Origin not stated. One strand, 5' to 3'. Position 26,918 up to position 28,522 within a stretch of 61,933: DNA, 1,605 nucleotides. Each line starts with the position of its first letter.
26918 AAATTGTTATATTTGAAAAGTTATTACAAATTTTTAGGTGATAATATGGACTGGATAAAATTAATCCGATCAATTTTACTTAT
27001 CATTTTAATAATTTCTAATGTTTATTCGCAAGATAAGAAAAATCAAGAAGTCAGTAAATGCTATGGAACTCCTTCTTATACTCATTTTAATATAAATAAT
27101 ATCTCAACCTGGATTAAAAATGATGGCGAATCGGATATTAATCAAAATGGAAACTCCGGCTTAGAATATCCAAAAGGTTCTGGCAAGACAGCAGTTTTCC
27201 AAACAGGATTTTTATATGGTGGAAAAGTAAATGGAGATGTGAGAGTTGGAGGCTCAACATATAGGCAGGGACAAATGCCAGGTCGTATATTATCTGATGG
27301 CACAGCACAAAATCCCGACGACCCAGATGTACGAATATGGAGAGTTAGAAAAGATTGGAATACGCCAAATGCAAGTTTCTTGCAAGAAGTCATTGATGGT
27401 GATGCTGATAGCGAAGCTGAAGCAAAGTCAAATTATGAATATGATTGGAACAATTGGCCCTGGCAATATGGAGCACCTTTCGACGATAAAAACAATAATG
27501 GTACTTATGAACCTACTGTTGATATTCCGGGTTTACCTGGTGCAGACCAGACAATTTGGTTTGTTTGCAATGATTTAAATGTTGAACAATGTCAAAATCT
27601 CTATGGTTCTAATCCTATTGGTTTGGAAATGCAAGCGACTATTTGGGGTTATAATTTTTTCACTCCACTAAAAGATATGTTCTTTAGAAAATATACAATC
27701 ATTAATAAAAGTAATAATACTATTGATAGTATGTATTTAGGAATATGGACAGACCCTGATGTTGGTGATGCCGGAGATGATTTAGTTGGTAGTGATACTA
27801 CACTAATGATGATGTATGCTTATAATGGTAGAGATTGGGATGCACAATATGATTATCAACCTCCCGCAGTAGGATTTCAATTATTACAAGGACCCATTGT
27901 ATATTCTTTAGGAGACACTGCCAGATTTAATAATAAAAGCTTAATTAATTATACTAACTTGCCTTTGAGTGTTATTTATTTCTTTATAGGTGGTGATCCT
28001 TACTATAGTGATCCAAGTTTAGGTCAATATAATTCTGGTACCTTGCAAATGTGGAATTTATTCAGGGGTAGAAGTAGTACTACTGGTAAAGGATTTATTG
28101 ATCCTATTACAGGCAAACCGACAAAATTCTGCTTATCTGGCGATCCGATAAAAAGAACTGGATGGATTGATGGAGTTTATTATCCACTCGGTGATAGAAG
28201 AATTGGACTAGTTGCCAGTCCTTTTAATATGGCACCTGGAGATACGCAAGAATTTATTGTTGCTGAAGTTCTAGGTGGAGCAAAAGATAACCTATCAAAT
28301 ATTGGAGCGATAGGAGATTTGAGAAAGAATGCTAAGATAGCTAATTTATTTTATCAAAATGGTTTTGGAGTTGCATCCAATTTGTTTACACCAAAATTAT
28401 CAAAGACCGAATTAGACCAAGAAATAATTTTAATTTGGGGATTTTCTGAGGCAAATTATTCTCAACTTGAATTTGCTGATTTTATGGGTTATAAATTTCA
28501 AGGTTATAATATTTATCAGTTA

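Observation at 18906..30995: Five-gene outer-membrane block: TonB-dependent-type barrel, two paralogous T9SS-sorted giant proteins, a private PorV-like barrel and a GWxTD-like protein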

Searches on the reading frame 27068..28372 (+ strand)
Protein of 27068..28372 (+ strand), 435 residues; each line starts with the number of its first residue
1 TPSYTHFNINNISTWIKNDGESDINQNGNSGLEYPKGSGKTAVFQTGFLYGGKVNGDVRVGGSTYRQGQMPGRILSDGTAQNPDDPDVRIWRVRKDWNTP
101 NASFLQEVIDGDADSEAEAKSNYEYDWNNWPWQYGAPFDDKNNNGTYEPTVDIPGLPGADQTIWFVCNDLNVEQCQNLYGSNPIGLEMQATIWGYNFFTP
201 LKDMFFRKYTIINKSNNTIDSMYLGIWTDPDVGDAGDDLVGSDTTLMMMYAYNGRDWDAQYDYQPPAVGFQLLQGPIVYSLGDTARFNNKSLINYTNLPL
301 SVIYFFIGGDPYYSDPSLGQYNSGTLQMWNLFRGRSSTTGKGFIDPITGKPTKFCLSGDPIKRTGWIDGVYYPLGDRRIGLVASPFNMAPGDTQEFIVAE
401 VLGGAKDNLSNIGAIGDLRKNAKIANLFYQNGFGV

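Call 51: predict_structure(alignment_id=A2)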
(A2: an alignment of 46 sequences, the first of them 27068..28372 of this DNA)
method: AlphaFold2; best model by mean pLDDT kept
length: 435 residues; sequences in the alignment: 46
mean_pLDDT: 94.8   pTM: 0.94
mean pLDDT of the five models: 94.8, 94.5, 94.1, 92.6, 90.5
residues with pLDDT >= 90: 395; 70-90: 37; 50-70: 3; < 50: 0
segments of 3 or more residues with pLDDT < 50: none
pLDDT, mean of each block of 10 residues (from residue 1): 87 95 92 94 97 98 95 97 95 95 91 93 97 97 97 96 98 97 98 89 96 98 97 91 97 94 96 98 94 97 92 93 97 95 94 95 94 93 98 98 94 96 94 74
secondary structure, 60 per line:
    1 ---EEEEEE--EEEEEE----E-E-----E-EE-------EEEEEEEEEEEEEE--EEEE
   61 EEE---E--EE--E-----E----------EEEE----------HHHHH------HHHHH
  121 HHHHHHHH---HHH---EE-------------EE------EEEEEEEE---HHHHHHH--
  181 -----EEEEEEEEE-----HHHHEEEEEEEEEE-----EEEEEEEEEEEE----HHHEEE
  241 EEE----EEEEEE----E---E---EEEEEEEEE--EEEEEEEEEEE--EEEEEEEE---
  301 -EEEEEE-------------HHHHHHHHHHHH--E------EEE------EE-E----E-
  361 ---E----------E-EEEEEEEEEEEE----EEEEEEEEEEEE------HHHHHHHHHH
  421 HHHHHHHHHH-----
elements in order: E4-9 E12-17 E41-54 E57-63 E91-94 H105-109 H116-128 E161-168 H172-178 E186-194 H200-203 E204-213 E219-230 E238-243 E248-253 E266-274 E277-287 E290-297 E302-307 H321-332 E342-344 E377-388 E393-404 H411-430

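Call 53: fold_search(model_id=the predicted structure, library=pdb)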
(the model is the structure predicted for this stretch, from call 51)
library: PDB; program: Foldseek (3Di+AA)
matches with E <= 10: 398; with E <= 0.001: 50
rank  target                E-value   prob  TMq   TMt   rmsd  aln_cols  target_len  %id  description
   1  9ju0_CCC              1.4e-06  1.00  0.42  0.22   9.2       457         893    7  C-terminally truncated dextran dextrinase bound with acarbose (released 2025-09-03)
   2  9ju0_BBB              1.5e-06  1.00  0.42  0.22   9.3       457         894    6  C-terminally truncated dextran dextrinase bound with acarbose (released 2025-09-03)
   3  9ju0_AAA              3.7e-06  1.00  0.42  0.22   8.8       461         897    6  C-terminally truncated dextran dextrinase bound with acarbose (released 2025-09-03)
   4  8ic6_A                4.2e-06  1.00  0.34  0.19  12.2       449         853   10  exo-beta-D-arabinanase ExoMA2 from Microbacterium arabinogalactanolyticum in complex with Tris (released 2023-08-16)
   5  7dks                  4.4e-06  1.00  0.39  0.24  10.3       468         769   10  Crystal structure of TxGH116 E441A nucleophile mutant from Thermoanaerobacterium xylanolyticum (released 2021-06-23)
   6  8r1m_A                4.7e-06  1.00  0.37  0.23  10.6       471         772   10  Structure of TxGH116 with covalently bound N-azido-octyl aziridine (released 2024-10-02)
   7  8i5r                  5.9e-06  1.00  0.35  0.22  10.9       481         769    9  Crystal structure of TxGH116 D593N acid/base mutant from Thermoanaerobacterium xylanolyticum (released 2023-05-03)
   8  7w2v                  8.2e-06  1.00  0.39  0.24  10.4       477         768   10  Crystal structure of TxGH116 R786A mutant from Thermoanaerobacterium xylanolyticum with glucose (released 2022-04-06)
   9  7w2t_B                8.2e-06  1.00  0.38  0.23   9.2       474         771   10  Crystal structure of TxGH116 E730Q mutant from Thermoanaerobacterium xylanolyticum with glucose (released 2022-04-06)
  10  9vmj_A                8.2e-06  1.00  0.36  0.22  11.5       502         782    8  Crystal structure of TeGH116 from Thermosynechococcus elongatus (released 2025-11-26)
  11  8bou_A                8.7e-06  1.00  0.39  0.23   7.7       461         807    8  Crystal structure of Blautia producta GH94 (released 2023-11-29)
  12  5o0s                  9.2e-06  1.00  0.37  0.23  11.1       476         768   10  Crystal structure of txGH116 (beta-glucosidase from Thermoanaerobacterium xylolyticum) in complex with unreacted beta Cy (released 2017-08-09)
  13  5npf                  9.8e-06  1.00  0.36  0.23  10.5       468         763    9  Crystal structure of txGH116 (beta-glucosidase from Thermoanaerobacterium xylolyticum) in complex with beta Cyclophellit (released 2017-08-09)
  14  5bvu                  1.1e-05  1.00  0.36  0.23  10.7       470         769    9  Crystal structure of Thermoanaerobacterium xylolyticum GH116 beta-glucosidase (released 2016-05-18)
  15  8r06                  1.3e-05  1.00  0.38  0.24  10.8       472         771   10  CRYSTAL STRUCTURE OF THERMOANAEROBACTERIUM XYLANOLYTICUM GH116 BETA-GLUCOSIDASE WITH A COVALENTLY BOUND CYCLOPHELLITOL A (released 2023-11-22)
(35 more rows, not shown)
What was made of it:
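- It is to the N-terminal beta-sandwich region of GH116, GH94 and dextran dextrinase enzymes (call 53).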

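Call 96: search_protein_representatives(protein=window:27068-28372:+)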
Query: 435 residues. Proteins with E-value up to 0.001 (for the whole library): 5913; up to 1e-10: 3836; up to 1e-30: 1492. The best 150 are listed.
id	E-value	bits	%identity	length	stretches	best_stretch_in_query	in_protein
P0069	1.5e-166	571.5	59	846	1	2-426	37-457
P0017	1.4e-152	525.4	57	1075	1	2-433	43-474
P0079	1.7e-152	525.1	58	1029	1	1-418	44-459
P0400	6.4e-149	513.4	54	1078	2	2-403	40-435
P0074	8.1e-145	499.8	56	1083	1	1-433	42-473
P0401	2.0e-144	498.5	54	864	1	4-434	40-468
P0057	1.4e-143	495.8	53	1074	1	1-429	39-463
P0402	1.9e-141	488.7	55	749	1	2-433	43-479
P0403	2.4e-141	488.4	54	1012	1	1-433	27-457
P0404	2.1e-140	485.3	51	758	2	3-430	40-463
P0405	7.0e-137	473.7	53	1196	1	2-419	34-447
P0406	8.7e-136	470.1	53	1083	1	2-433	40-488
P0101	5.0e-135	467.5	54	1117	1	1-435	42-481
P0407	4.7e-133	461.1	50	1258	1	1-434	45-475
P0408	5.9e-132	457.4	54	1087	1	2-403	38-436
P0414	2.4e-128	445.5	40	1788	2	6-429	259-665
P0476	7.2e-105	368.1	47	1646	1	9-431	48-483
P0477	1.9e-104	366.7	45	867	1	6-420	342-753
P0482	7.8e-101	354.8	48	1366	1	18-433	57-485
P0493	2.7e-98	346.4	38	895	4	7-277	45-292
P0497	1.1e-97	344.4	44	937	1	4-429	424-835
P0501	3.4e-97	342.8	45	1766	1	4-409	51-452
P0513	1.2e-93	331.2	45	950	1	3-429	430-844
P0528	1.9e-91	323.9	46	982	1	7-420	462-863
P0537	4.6e-90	319.3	39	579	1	3-423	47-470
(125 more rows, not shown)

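Call 97: list_cluster_members(proteins=[P0414, P0476, P0477, P0493, P0497, P0501, P0513, P0528, P0537, P0482])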
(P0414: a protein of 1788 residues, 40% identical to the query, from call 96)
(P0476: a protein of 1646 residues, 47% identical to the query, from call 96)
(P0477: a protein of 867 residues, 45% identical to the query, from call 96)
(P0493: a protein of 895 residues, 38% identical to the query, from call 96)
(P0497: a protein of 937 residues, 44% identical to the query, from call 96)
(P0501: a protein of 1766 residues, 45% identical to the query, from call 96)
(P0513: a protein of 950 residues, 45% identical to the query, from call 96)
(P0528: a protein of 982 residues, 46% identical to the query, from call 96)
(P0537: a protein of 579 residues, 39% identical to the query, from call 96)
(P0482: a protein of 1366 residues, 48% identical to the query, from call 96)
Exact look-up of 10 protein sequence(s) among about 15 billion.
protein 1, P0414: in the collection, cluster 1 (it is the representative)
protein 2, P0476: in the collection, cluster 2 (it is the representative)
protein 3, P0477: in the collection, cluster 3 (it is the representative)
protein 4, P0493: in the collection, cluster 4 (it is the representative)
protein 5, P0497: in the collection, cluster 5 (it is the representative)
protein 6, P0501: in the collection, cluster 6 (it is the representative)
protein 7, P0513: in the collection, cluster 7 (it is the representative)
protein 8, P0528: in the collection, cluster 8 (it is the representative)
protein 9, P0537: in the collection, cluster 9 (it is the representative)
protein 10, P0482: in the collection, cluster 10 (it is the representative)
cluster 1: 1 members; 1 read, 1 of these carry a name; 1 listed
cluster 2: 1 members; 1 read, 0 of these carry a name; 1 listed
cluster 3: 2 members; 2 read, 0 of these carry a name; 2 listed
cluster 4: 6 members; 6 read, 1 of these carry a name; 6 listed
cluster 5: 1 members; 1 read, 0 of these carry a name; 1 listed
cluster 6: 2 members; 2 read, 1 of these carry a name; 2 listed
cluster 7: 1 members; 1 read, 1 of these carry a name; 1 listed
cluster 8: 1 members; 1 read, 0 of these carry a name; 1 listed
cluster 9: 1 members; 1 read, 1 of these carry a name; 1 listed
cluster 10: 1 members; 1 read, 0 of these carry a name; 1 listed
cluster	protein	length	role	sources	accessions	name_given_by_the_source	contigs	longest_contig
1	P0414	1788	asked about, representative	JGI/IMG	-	photosystem II stability/assembly factor-like uncharacterized protein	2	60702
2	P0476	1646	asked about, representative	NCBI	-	-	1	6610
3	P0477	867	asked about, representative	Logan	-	-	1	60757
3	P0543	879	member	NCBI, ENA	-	-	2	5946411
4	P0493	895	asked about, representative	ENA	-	-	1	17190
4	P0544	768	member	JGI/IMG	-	hypothetical protein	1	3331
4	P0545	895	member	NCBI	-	-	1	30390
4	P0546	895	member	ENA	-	-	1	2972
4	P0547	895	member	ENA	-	-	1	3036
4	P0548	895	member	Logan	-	-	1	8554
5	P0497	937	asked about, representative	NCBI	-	-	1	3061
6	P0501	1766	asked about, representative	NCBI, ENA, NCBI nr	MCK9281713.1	MAG: T9SS type A sorting domain-containing protein [Melioribacteraceae bacterium] | T9SS type A sorting domain-containing protein [Melioribacteraceae bacterium]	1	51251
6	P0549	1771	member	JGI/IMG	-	-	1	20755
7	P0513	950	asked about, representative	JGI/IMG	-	Secretion system C-terminal sorting domain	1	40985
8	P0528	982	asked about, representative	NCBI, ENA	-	-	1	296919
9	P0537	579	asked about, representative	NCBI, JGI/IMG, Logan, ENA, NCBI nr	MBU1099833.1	MAG: T9SS type A sorting domain-containing protein [Bacteroidetes bacterium] | T9SS type A sorting domain-containing protein [Bacteroidota bacterium]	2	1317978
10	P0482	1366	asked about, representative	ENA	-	-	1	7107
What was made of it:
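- Tried and rejected: Cluster look-ups returned almost no names (call 97).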
